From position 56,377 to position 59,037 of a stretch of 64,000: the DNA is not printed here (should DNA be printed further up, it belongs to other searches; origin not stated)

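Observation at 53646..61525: Candidate novel envelope system: tandem paralogous giant membrane C39-like/TPR proteins (one with the Cys lost) in an operon with a lipoprotein, a small membrane protein and an ABC-2 exporter, divergent from the sugar-transferase/deacetylase gene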

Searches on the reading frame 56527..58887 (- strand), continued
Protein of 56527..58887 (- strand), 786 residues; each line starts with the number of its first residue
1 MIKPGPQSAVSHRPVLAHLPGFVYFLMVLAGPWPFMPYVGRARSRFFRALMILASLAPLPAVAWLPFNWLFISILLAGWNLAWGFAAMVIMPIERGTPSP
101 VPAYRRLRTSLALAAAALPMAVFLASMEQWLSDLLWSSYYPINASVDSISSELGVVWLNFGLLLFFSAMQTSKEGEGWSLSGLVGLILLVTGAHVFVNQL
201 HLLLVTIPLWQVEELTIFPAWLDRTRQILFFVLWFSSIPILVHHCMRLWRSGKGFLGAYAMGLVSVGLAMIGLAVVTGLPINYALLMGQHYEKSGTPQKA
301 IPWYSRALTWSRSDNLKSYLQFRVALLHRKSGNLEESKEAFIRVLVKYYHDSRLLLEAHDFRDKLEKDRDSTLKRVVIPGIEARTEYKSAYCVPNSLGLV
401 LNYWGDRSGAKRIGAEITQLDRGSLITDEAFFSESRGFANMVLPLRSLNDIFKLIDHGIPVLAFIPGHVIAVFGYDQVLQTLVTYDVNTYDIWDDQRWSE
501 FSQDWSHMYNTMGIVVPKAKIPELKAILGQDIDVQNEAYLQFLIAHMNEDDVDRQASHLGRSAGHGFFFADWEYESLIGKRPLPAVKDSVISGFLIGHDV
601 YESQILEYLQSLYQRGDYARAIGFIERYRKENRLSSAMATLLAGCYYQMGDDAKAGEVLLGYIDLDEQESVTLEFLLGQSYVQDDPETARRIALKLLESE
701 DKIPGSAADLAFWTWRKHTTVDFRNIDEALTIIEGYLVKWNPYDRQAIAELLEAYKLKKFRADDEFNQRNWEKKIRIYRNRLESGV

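Call 16: find_encoding_contigs(protein=P0061, flank=10000, max_places=2)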
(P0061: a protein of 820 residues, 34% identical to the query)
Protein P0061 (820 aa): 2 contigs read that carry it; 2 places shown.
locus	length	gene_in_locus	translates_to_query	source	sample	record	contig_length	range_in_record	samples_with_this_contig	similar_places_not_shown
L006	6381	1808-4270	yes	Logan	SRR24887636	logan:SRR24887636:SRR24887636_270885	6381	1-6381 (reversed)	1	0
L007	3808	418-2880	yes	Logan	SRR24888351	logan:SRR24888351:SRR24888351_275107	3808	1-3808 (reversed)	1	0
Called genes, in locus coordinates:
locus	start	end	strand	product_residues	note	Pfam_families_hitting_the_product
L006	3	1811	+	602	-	?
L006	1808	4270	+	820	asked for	PF13529:Peptidase_C39_2 (faint)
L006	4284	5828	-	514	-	-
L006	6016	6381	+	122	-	?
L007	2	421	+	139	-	?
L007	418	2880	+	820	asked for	PF13529:Peptidase_C39_2 (faint)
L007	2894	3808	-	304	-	?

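Call 25: find_related_loci(query=A1, collection=genome_contigs, flank=10000)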
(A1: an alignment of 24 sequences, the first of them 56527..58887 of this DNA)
Query A1 (786 aa) in genome_contigs; peptide patterns used: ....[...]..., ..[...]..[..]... (x = any residue, [..] = any of these).
45 stretches matched a pattern; 31 encode a relative of the query (tblastn E <= 1e-3); 31 distinct loci.
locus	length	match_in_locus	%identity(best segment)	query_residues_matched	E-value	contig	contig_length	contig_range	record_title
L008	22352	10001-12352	91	1-785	0e+0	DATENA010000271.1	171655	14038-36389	MAG TPA_asm: Fibrobacteria bacterium isolate SMAG_U8957 k141_3002652, whole genome shotgun sequence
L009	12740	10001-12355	87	1-785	0e+0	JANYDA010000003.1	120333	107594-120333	MAG: Fibrobacteria bacterium isolate 336R_metabinner_36 336R_k141_201804, whole genome shotgun sequence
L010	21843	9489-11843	85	1-785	0e+0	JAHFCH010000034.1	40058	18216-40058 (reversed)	MAG: Fibrobacteres bacterium isolate nzgw217 NODE_500_length_40059_cov_4.193275, whole genome shotgun sequence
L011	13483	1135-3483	86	1-785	0e+0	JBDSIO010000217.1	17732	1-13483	MAG: Fibrobacteria bacterium isolate cluster1_bin.300 k127_6369769, whole genome shotgun sequence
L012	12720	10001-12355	85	1-785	0e+0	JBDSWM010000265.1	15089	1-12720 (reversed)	MAG: Fibrobacteria bacterium isolate cluster1_bin.628 k127_276996, whole genome shotgun sequence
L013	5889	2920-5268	84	1-785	0e+0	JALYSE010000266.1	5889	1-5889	MAG: Fibrobacterota bacterium isolate MDV bin107 SD1456_NODE_4546_length_5889_cov_1.246269, whole genome shotgun sequenc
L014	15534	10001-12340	74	1-782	0e+0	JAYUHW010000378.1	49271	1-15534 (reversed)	MAG: Fibrobacteria bacterium isolate GFS_8554 GFS_8554_377, whole genome shotgun sequence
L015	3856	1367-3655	74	20-782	0e+0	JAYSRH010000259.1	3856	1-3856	MAG: Fibrobacteria bacterium isolate GFS_11904 GFS_11904_258, whole genome shotgun sequence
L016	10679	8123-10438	75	19-786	0e+0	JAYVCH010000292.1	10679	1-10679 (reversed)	MAG: Fibrobacteria bacterium isolate GL30_UP_metabat_86 GL30_UP_metabat_86_291, whole genome shotgun sequence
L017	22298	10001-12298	75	19-784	0e+0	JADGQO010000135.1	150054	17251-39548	MAG: Fibrobacteria bacterium isolate Chersky_265 k127_13765478, whole genome shotgun sequence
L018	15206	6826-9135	81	17-786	0e+0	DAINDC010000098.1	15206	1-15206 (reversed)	MAG TPA_asm: Fibrobacterota bacterium isolate CTOTU41470 NODE_3535_length_15206_cov_3.142895, whole genome shotgun seque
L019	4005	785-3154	68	11-785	0e+0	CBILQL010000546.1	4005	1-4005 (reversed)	MAG TPA_asm: uncultured bacterium isolate SRR16817059_concoct_26 genome assembly, contig: ERZ27394141.5801, whole genome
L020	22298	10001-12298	54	19-784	0e+0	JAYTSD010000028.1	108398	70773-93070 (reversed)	MAG: Fibrobacteria bacterium isolate GFS_4934 GFS_4934_27, whole genome shotgun sequence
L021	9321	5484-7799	51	8-782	0e+0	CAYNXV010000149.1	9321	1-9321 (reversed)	MAG TPA_asm: uncultured Bifidobacteriales bacterium isolate SRP319275_co6_63 genome assembly, contig: NODE_4207_length_9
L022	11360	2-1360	80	330-782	0e+0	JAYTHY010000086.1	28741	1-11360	MAG: Fibrobacteria bacterium isolate GFS_2600 GFS_2600_85, whole genome shotgun sequence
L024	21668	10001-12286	45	20-781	0e+0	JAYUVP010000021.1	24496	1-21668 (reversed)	MAG: Fibrobacterota bacterium isolate GL124_DN_metabinner_3 GL124_DN_metabinner_3_20, whole genome shotgun sequence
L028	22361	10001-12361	40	3-779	0e+0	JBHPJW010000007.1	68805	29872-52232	Fibrobacterota bacterium isolate SAG AM-315-M03 AM-315-M03_NODE_7, whole genome shotgun sequence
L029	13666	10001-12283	42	19-774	1e-176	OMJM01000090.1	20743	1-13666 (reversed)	bacterium isolate AM_1606 genome assembly, contig: k99_707461, whole genome shotgun sequence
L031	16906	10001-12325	37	16-786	2e-155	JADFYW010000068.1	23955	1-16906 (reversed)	MAG: Fibrobacteria bacterium isolate nGRbin1 nGR_bin1_NODE_68_length_23955_cov_4.957199, whole genome shotgun sequence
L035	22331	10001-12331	45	12-783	0e+0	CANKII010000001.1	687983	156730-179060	MAG: Fibrobacteres bacterium isolate RH-27jun17-228 genome assembly, contig: RH-27jun17-C1-p2, whole genome shotgun sequ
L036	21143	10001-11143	34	230-618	7e-60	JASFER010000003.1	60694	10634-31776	MAG: Desulfobacteraceae bacterium isolate D0606M12metaG_Bin_670 D0606M12metaG_FD_scaffold_33_c1, whole genome shotgun se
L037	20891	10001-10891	36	273-569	3e-57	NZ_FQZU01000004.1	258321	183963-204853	Desulfatibacillum alkenivorans DSM 16219, whole genome shotgun sequence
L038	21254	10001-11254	32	231-670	7e-57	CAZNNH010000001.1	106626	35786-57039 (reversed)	MAG TPA_asm: uncultured Acidobacteriota bacterium isolate binchicken_co129_729 genome assembly, contig: NODE_265_length_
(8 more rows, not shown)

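Call 29: search_protein_families(library=pfam, proteins=[L037:6430-9138:+, L037:9143-11719:+, L037:11746-12327:+, L037:12331-12804:+, L037:12801-13514:+, L037:13802-14740:+, L037:5217-6380:-, L037:3700-5169:-, L037:14873-15358:+, L037:15403-16233:-], max_evalue=0.01)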
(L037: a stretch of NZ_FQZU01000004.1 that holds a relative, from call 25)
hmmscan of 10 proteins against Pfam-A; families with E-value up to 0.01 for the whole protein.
L037:6430-9138:+ (902 aa): 8 families
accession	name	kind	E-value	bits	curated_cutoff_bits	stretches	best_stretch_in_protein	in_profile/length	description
PF13428.12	TPR_14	-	1e-08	35.5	23.5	1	857-888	3-34/44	Tetratricopeptide repeat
PF14559.12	TPR_19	-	2.3e-07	31.5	25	0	834-887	4-57/68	Tetratricopeptide repeat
PF07719.23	TPR_2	-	0.00013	22.3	27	0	857-887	3-33/34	Tetratricopeptide repeat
PF06305.16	LapA_dom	-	0.00092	19.5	28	0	26-61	17-52/64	Lipopolysaccharide assembly protein A domain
PF13174.12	TPR_6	-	0.0035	18.3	26.3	0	790-810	4-24/33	Tetratricopeptide repeat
PF00515.34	TPR_1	-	0.0042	17.3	27.8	0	824-849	4-29/34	Tetratricopeptide repeat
PF13424.12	TPR_12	-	0.0049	17.5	30.1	0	827-885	9-75/77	Tetratricopeptide repeat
PF13432.12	TPR_16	-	0.0087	16.9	32.7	0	836-886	12-62/65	Tetratricopeptide repeat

L037:9143-11719:+ (858 aa): 1 family
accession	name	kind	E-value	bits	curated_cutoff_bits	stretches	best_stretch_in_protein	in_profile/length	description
PF13529.12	Peptidase_C39_2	-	3.1e-06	28.3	24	1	400-499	12-142/143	Peptidase_C39 like family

L037:11746-12327:+ (193 aa): 1 family
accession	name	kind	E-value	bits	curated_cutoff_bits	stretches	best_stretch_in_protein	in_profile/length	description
PF16448.10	LapD_MoxY_N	-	0.0083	16.4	25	0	43-92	49-91/124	LapD/MoxY periplasmic domain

L037:12331-12804:+ (157 aa): 8 families
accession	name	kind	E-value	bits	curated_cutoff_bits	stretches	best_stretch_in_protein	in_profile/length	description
PF00583.31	Acetyltransf_1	-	7e-13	49.3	20.7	1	35-132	20-116/116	Acetyltransferase (GNAT) family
PF13508.13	Acetyltransf_7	-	1.1e-09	39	27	1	53-134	7-84/84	Acetyltransferase (GNAT) domain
PF13673.13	Acetyltransf_10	-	2.9e-09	37.4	23.6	1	36-142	17-117/128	Acetyltransferase (GNAT) domain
PF13302.13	Acetyltransf_3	-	7.4e-07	30.4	25.4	1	5-133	5-138/138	Acetyltransferase (GNAT) domain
PF08445.16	FR47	-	1.8e-06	28.2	22.1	1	69-134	16-79/86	FR47-like protein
PF14542.12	Acetyltransf_CG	-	0.001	19.6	30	1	58-106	9-56/80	GCN5-related N-acetyl-transferase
PF13527.13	Acetyltransf_9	-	0.0049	17.3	25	0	27-102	19-100/127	Acetyltransferase (GNAT) domain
PF13880.12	Acetyltransf_13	-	0.0065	16.7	22.8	0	82-110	12-40/69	ESCO1/2 acetyl-transferase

L037:12801-13514:+ (237 aa): 0 families

L037:13802-14740:+ (312 aa): 6 families
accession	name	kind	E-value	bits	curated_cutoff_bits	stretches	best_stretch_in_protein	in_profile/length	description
PF00561.26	Abhydrolase_1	-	9.3e-25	88.1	25.8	1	41-290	1-243/245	alpha/beta hydrolase fold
PF12697.13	Abhydrolase_6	-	1.9e-11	45.5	26.3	1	43-293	2-212/217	Alpha/beta hydrolase family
PF12146.15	Hydrolase_4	-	8.7e-08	32.2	27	1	38-273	2-218/239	Serine aminopeptidase, S33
PF03096.20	Ndr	-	0.00031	20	23.3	1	90-142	81-133/283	Ndr family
PF02230.22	Abhydrolase_2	-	0.00038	20.8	23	0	106-143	103-140/217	Phospholipase/Carboxylesterase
PF10230.15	LIDHydrolase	-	0.0079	16.4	27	0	87-190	57-174/262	Lipid-droplet associated hydrolase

L037:5217-6380:- (387 aa): 2 families
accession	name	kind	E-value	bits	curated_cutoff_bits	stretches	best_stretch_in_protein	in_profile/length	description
PF04055.27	Radical_SAM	-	1e-07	32.7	29.5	1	139-270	3-138/166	Radical SAM superfamily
PF13353.11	Fer4_12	-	0.0036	18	22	1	130-236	2-116/137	4Fe-4S single cluster domain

L037:3700-5169:- (489 aa): 6 families
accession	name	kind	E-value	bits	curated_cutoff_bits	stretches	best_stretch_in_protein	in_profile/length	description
PF00294.29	PfkB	-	7.1e-45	154.1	25.8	1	19-314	4-297/302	pfkB family carbohydrate kinase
PF01467.32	CTP_transf_like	-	5.9e-17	62.6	21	1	357-482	1-132/133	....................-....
PF08543.17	Phos_pyr_kin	-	2.9e-09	37.1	27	1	197-300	117-225/246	Phosphomethylpyrimidine kinase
PF01256.23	Carb_kinase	-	0.00036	20.5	27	1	169-323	79-239/242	NAD(P)H-hydrate dehydratase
PF02569.21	Pantoate_ligase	-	0.00084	19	20.7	1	337-387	5-54/268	Pantoate-beta-alanine ligase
PF06574.18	FAD_syn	-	0.0043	17.3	27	0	352-426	5-84/158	FAD synthetase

L037:14873-15358:+ (161 aa): 5 families
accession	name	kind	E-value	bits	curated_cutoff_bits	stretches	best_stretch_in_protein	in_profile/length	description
PF02085.21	Cytochrom_CIII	-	1.4e-15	57.9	22.9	1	45-156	8-101/101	Class III cytochrome C family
PF14522.11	Cytochrome_C7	-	6.2e-06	26.4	24.8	1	82-157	14-67/67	Cytochrome c7 and related cytochrome c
PF22113.1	Mtrc-MtrF_II-IV_dom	-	9.4e-05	22.4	30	1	81-159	81-166/176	Outer membrane cytochrome MtrC/MtrF-like, domains II/IV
PF12198.13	Tuberculin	-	0.0011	19.4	25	1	82-127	22-68/83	Tuberculin-active protein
PF14537.11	Cytochrom_c3_2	-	0.0037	18.1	25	0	64-121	5-66/79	Cytochrome c3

L037:15403-16233:- (276 aa): 3 families
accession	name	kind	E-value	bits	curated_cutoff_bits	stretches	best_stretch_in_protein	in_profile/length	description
PF00106.31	adh_short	-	6.5e-55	186.1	26.6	1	7-197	2-190/195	short chain dehydrogenase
PF13561.12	adh_short_C2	-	1e-41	143.5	27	1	12-224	1-210/236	Enoyl-(Acyl carrier protein) reductase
PF08659.16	KR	-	1.2e-12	48.5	22.6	1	9-159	4-152/180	KR domain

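Call 35: search_solved_structures(query=A1, max_evalue=1, show_alignments=2)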
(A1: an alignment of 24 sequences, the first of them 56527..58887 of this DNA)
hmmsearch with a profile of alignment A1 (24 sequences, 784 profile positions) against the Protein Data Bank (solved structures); distinct sequences matched with E-value up to 1: 19.
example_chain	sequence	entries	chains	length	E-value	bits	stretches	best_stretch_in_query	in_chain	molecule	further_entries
9gzg_A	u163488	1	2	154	3.4e-09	38.9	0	281-304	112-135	Engineered CTPR protein with glutamic acids for conductivity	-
7obi_A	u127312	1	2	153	1.6e-06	30.1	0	281-304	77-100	CTPR-rv4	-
2r5s_A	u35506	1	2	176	0.0027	19.4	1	595-724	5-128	Uncharacterized protein VP0806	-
8bu0_A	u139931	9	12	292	0.011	17.3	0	281-304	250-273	Consensus tetratricopeptide repeat protein | Crystal structure of an 8-repeat consensus TPR superhelix with Zinc. | Monomer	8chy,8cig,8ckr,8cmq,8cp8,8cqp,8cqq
2fo7_A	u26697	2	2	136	0.017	16.8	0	281-333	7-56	SYNTHETIC CONSENSUS TPR PROTEIN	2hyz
8ch0_A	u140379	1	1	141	0.02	16.6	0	281-304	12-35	Consensus tetratricopeptide repeat protein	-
2wqh_A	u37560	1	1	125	0.02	16.5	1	275-346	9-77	CTPR3Y3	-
1na0_A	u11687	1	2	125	0.021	16.5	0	275-304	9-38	designed protein CTPR3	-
3kd7_A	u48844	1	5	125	0.036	15.7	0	281-304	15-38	CTPR390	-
8zht_B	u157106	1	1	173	0.047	15.3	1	608-677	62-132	Tetratricopeptide repeat protein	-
1na3_A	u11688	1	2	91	0.083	14.5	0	274-304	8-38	designed protein CTPR2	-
2avp_A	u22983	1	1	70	0.11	14.1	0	281-304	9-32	synthetic consensus TPR protein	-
6vfi_B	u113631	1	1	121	0.16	13.5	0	281-307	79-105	O43_dn18B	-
5fzr_A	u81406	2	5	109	0.26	12.9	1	604-681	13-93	DESIGNED TPR PROTEIN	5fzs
6vfh_A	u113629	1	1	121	0.28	12.8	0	281-304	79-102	T33_dn10A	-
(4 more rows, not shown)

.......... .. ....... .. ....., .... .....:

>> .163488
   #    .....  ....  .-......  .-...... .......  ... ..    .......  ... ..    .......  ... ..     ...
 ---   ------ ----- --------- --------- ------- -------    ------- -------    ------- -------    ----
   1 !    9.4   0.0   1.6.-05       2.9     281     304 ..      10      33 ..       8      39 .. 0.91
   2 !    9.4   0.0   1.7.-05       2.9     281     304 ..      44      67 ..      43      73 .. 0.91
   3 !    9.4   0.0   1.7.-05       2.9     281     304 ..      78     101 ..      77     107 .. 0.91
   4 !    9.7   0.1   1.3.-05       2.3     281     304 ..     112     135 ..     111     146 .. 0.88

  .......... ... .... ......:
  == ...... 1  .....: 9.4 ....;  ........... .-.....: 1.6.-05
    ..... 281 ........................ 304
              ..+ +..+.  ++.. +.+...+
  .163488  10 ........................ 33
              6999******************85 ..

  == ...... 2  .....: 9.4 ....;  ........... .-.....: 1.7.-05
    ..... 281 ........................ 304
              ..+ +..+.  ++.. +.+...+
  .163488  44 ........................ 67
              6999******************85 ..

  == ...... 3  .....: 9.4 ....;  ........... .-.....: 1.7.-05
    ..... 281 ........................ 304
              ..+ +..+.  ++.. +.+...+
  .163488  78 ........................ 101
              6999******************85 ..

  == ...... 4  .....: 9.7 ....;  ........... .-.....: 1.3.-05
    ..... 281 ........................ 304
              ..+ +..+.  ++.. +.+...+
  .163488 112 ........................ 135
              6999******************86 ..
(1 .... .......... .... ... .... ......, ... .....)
